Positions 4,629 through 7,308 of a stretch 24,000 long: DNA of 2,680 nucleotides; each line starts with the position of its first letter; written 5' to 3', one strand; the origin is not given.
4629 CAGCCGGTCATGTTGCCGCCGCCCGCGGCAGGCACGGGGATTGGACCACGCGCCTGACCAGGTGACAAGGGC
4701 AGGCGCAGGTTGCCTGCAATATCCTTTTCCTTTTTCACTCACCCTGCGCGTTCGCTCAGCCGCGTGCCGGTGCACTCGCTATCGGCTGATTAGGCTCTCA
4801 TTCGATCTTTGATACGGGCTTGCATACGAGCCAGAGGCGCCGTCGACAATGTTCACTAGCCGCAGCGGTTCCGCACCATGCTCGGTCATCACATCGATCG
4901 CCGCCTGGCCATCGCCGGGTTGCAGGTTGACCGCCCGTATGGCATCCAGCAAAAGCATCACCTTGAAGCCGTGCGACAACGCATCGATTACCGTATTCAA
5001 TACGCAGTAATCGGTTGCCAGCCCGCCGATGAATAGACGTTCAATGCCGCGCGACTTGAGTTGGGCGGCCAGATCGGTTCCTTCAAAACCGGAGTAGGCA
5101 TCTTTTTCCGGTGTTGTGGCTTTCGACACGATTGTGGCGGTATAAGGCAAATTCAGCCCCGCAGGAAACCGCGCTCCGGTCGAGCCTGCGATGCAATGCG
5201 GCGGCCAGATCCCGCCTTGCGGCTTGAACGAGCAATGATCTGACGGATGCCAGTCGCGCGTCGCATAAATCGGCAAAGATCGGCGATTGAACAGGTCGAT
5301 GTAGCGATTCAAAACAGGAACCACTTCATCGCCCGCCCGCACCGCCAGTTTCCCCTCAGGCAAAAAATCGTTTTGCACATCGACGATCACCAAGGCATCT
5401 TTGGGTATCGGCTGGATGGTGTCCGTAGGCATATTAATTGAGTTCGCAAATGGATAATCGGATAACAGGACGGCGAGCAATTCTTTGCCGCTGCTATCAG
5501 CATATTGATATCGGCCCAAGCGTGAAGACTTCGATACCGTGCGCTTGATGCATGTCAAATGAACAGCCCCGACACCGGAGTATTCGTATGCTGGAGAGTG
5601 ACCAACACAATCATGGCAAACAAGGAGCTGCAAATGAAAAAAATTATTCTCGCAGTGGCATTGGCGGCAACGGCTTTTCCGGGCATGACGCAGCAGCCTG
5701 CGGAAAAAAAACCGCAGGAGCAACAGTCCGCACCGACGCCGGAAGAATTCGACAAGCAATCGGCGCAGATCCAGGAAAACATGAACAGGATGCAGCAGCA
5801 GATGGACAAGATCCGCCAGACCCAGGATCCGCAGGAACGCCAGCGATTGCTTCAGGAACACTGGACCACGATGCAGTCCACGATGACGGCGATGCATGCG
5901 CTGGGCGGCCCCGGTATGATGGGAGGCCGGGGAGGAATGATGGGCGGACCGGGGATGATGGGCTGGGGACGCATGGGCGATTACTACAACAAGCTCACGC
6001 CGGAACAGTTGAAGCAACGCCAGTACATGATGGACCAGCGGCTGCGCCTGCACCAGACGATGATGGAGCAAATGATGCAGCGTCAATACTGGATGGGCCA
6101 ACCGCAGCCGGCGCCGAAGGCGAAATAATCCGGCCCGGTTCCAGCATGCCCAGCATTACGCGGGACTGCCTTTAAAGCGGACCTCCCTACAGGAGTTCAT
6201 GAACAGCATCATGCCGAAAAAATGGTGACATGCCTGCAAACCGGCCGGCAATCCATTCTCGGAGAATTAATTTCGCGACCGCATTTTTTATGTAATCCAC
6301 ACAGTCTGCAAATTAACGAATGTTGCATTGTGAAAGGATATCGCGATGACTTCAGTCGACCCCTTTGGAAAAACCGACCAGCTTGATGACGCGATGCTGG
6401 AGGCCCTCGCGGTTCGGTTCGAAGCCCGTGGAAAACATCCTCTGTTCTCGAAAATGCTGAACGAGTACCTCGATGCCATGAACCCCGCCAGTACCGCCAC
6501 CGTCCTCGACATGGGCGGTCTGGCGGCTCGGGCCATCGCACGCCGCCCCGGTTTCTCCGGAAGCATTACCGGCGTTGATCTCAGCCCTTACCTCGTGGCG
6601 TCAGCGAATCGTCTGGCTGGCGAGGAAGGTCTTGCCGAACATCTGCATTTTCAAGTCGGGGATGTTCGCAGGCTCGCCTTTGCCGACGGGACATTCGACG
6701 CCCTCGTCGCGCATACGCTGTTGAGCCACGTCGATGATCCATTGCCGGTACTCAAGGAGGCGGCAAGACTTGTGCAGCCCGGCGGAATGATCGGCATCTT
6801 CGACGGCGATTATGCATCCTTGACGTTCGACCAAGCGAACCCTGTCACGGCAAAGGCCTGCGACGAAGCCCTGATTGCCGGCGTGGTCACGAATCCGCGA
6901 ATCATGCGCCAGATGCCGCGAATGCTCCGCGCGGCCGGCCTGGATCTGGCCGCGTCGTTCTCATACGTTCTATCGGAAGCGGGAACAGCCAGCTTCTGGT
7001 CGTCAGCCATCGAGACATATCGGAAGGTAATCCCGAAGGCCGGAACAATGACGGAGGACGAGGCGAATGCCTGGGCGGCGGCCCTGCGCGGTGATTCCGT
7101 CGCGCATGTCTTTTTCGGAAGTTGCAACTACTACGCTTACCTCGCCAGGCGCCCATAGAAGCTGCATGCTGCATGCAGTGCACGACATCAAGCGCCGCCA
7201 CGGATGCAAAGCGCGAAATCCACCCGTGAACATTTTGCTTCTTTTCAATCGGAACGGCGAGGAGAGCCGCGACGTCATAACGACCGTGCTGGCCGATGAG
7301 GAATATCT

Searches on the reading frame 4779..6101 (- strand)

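Call 30: search_protein_families(library=pfam, proteins=[window:4779-6101:-], max_evalue=0.0001)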
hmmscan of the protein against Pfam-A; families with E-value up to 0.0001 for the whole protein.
window:4779-6101:- (440 aa): 1 family
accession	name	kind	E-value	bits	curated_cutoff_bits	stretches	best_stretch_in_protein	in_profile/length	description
PF00857.26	Isochorismatase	-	3.1e-31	109.2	27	1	236-413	2-171/175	Isochorismatase domain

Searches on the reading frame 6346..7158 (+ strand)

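Call 30: search_protein_families(library=pfam, proteins=[window:6346-7158:+], max_evalue=0.0001)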
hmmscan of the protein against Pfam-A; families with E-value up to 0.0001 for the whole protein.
window:6346-7158:+ (270 aa): 6 families
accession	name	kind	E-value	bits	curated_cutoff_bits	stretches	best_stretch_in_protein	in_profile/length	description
PF08241.18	Methyltransf_11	-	4.5e-19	69.3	21.2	1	58-149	8-93/95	Methyltransferase domain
PF13649.12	Methyltransf_25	-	1.1e-16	61.8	27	1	58-147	9-97/97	Methyltransferase domain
PF13847.12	Methyltransf_31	-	1.4e-12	47.9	27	1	57-163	11-114/145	Methyltransferase domain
PF08242.18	Methyltransf_12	-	6.3e-11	43.3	30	1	70-149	19-98/98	Methyltransferase domain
PF01209.24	Ubie_methyltran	-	2.8e-10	40.4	20.1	1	42-152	40-152/233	ubiE/COQ5 methyltransferase family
PF13489.12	Methyltransf_23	-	1.4e-07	31.8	27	1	47-149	20-114/164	Methyltransferase domain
